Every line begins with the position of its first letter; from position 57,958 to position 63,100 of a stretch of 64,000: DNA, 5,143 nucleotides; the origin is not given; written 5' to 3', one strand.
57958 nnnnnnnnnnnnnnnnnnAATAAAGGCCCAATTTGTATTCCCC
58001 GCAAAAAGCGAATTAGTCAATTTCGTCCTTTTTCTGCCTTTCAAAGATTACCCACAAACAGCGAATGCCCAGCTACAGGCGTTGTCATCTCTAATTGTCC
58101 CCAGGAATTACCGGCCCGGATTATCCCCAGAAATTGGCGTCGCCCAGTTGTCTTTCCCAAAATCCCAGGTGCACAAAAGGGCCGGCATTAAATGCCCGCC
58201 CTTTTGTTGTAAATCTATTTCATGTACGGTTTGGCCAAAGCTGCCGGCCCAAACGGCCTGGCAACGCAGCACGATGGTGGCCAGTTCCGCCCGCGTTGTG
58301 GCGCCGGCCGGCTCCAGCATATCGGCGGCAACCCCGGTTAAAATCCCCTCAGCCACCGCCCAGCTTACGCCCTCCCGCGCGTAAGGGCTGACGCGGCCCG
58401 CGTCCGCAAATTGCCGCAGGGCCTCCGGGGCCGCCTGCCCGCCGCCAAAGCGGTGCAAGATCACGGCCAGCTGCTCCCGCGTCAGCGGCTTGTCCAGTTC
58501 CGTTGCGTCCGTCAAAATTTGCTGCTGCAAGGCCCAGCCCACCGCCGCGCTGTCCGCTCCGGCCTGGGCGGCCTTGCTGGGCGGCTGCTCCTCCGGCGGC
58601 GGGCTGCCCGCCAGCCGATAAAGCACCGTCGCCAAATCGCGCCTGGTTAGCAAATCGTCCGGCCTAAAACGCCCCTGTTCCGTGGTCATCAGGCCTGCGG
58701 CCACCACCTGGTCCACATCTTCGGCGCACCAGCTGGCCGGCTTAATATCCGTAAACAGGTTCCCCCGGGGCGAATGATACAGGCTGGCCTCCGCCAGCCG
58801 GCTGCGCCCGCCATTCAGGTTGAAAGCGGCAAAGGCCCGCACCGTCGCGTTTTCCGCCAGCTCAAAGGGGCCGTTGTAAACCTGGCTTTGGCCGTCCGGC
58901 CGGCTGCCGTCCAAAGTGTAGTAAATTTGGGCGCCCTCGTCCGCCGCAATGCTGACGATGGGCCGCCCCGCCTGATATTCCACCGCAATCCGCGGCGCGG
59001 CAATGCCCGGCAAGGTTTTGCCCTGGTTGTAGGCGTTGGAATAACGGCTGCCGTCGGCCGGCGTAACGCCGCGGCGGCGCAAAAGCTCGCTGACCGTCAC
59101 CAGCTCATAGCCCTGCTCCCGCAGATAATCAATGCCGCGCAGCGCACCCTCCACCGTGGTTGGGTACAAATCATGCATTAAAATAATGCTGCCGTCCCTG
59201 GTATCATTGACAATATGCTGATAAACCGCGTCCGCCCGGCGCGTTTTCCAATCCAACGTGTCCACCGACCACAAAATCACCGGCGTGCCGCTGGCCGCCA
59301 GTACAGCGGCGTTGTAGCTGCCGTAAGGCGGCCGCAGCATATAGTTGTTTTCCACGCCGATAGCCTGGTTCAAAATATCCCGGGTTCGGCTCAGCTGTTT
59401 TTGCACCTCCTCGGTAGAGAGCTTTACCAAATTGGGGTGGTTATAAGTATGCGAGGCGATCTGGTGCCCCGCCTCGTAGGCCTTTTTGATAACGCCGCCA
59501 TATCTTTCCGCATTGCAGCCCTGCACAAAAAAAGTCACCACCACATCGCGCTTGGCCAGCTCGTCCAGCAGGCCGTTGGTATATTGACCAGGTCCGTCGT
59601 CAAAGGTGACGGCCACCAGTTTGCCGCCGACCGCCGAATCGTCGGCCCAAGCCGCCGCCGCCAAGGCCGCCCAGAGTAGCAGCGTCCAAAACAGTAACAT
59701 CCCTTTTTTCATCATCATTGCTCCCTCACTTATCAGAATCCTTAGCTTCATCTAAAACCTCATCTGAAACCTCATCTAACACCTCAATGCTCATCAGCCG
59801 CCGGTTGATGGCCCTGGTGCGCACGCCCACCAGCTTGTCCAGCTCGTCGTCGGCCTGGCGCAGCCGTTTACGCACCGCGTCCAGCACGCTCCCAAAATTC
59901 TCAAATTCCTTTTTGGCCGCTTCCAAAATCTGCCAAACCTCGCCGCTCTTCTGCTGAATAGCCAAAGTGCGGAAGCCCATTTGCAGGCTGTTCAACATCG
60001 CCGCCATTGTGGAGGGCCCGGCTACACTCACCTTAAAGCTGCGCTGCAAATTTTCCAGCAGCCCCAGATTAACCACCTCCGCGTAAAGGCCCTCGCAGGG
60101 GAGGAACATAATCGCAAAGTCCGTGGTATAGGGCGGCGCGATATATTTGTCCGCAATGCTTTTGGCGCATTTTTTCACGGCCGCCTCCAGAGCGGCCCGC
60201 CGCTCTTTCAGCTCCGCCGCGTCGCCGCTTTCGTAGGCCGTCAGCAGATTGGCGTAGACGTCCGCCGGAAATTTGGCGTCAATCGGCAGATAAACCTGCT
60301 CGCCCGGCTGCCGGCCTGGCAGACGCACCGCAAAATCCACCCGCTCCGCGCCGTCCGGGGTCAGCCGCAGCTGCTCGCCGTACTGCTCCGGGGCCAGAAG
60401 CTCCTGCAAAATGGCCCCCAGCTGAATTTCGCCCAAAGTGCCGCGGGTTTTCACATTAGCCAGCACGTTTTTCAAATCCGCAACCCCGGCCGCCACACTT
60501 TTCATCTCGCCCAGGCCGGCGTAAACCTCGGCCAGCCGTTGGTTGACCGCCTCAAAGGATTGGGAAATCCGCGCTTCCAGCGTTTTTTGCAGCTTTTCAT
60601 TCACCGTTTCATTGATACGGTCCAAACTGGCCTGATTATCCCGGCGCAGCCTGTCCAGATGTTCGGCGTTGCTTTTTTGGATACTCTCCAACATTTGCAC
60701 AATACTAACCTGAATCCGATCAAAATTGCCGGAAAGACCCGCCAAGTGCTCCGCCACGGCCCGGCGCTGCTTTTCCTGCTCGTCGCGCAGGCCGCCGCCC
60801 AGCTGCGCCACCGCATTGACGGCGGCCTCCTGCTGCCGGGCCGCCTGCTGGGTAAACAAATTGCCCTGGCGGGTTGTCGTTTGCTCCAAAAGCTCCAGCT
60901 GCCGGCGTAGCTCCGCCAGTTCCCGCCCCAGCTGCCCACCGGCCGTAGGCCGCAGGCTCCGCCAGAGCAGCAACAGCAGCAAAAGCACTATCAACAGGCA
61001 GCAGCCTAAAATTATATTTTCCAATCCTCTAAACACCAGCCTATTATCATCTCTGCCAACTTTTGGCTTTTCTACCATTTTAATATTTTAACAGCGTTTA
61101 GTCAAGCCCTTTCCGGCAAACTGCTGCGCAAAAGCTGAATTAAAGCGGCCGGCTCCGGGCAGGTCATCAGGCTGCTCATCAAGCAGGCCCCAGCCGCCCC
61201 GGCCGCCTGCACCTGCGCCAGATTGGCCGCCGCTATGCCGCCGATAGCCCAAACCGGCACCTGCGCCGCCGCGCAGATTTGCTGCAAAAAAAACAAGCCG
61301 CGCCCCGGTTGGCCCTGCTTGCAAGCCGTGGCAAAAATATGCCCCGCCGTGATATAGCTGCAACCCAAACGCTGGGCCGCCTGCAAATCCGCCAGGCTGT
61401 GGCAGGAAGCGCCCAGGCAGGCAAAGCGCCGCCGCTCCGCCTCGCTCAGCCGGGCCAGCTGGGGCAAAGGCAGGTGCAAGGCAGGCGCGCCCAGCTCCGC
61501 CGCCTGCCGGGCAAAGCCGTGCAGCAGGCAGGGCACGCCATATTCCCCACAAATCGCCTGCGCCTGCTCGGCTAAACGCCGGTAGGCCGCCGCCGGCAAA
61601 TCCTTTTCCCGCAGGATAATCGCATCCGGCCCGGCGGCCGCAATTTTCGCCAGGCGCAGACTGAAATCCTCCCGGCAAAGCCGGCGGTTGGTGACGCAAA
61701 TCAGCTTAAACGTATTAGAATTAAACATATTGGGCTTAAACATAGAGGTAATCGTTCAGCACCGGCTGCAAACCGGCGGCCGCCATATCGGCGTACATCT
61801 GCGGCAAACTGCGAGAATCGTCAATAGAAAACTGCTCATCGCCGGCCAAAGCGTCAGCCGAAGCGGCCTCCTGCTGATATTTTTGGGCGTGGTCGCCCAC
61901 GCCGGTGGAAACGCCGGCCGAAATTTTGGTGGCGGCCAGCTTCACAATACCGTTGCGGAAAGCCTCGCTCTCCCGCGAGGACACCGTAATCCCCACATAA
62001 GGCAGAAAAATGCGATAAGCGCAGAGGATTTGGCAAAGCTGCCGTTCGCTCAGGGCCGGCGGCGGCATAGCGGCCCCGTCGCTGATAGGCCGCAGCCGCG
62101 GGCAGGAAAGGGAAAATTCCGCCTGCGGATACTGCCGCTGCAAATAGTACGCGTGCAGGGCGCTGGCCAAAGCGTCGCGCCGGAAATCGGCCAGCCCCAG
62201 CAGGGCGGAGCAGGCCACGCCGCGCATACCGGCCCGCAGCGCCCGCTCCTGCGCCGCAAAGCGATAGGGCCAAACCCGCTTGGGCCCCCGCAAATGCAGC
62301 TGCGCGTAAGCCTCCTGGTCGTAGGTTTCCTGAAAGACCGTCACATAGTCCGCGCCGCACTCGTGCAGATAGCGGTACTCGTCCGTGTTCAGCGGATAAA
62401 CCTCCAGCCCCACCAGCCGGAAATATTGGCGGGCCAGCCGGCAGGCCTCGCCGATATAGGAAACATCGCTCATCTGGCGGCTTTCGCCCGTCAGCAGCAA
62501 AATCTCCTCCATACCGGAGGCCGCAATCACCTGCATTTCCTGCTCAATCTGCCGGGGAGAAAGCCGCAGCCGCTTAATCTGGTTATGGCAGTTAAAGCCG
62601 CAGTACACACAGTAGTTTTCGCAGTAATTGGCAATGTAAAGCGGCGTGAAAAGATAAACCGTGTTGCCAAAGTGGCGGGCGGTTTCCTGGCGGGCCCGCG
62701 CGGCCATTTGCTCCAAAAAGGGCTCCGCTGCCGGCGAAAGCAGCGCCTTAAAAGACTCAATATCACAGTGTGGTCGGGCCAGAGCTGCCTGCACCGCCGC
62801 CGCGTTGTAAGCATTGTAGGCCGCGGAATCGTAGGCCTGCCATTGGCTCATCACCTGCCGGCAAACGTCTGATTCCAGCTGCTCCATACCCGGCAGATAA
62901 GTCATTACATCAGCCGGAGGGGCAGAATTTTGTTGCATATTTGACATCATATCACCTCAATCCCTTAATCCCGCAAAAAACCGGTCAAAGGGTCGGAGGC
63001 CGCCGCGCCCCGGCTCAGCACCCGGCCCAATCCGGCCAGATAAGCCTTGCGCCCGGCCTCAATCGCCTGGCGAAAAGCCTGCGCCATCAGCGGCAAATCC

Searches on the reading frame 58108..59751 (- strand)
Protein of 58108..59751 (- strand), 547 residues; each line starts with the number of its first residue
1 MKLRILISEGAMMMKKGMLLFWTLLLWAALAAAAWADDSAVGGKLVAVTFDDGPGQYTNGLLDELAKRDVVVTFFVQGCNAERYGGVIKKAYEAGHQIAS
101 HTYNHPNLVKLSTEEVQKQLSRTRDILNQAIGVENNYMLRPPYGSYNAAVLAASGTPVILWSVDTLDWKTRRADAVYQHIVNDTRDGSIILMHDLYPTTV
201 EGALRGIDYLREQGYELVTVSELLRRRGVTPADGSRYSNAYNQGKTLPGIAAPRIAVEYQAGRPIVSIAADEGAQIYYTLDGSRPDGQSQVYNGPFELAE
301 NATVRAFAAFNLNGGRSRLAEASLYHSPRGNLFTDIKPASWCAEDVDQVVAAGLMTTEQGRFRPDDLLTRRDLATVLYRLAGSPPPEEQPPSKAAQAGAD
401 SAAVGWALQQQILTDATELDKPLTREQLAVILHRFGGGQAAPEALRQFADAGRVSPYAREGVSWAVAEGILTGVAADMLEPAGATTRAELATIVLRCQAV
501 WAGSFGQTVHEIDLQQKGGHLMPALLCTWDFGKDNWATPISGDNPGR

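Call 46: search_protein_families(library=pfam, proteins=[window:58108-59751:-], max_evalue=0.0001)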
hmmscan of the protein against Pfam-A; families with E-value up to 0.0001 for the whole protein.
window:58108-59751:- (547 aa): 4 families
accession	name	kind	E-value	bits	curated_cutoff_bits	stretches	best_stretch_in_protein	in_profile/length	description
PF01522.26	Polysacc_deac_1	-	8.3e-34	116.7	23.1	1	41-153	4-115/124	Polysaccharide deacetylase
PF00395.25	SLH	-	3e-17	62.8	20.8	2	448-491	2-44/44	S-layer homology domain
PF13290.12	CHB_HEX_C_1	-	1.5e-14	54.1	22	1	265-308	11-55/67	Chitobiase/beta-hexosaminidase C-terminal domain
PF13287.12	Fn3_assoc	-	2.6e-13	50.3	23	1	268-309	3-45/59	Fn3 associated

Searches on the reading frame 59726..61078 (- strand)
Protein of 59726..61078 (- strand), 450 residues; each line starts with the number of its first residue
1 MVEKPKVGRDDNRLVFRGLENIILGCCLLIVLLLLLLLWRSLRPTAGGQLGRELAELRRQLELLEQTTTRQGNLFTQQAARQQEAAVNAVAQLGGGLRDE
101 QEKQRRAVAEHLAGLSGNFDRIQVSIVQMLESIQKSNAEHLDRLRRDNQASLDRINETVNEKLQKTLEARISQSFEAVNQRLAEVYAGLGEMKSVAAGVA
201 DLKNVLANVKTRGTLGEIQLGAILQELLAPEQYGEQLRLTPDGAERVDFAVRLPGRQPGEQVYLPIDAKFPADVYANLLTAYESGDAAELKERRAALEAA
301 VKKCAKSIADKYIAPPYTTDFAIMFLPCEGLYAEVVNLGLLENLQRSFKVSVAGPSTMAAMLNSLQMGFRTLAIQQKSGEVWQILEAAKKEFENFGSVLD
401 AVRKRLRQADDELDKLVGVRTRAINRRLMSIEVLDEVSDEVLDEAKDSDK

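Call 46: search_protein_families(library=pfam, proteins=[window:59726-61078:-], max_evalue=0.0001)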
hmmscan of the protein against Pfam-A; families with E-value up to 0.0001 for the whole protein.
window:59726-61078:- (450 aa): 1 family
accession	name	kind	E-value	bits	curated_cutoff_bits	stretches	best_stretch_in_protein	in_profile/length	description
PF02646.22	RmuC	-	1.5e-70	238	26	1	151-436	2-286/291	RmuC family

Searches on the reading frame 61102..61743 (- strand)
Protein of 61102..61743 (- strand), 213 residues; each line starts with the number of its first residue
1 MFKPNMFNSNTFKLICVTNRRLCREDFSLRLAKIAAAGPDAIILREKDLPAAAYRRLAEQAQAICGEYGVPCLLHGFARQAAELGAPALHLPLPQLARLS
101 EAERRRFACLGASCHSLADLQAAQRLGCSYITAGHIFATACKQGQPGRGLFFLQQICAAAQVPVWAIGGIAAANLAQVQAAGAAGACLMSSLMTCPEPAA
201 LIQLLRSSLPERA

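Call 46: search_protein_families(library=pfam, proteins=[window:61102-61743:-], max_evalue=0.0001)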
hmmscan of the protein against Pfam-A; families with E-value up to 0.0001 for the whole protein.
window:61102-61743:- (213 aa): 1 family
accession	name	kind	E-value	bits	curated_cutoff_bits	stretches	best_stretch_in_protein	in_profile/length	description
PF02581.23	TMP-TENI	-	8.5e-41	139.7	27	1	14-191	1-179/180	Thiamine monophosphate synthase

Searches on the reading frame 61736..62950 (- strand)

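Call 46: search_protein_families(library=pfam, proteins=[window:61736-62950:-], max_evalue=0.0001)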
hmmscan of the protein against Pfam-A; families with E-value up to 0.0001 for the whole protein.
window:61736-62950:- (404 aa): 2 families
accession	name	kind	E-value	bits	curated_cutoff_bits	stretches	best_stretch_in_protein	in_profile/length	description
PF06968.18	BATS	-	1.5e-14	54.3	22.2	1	282-395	1-88/88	Biotin and Thiamin Synthesis associated domain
PF04055.27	Radical_SAM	-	1.4e-10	42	29.5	1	106-251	3-149/166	Radical SAM superfamily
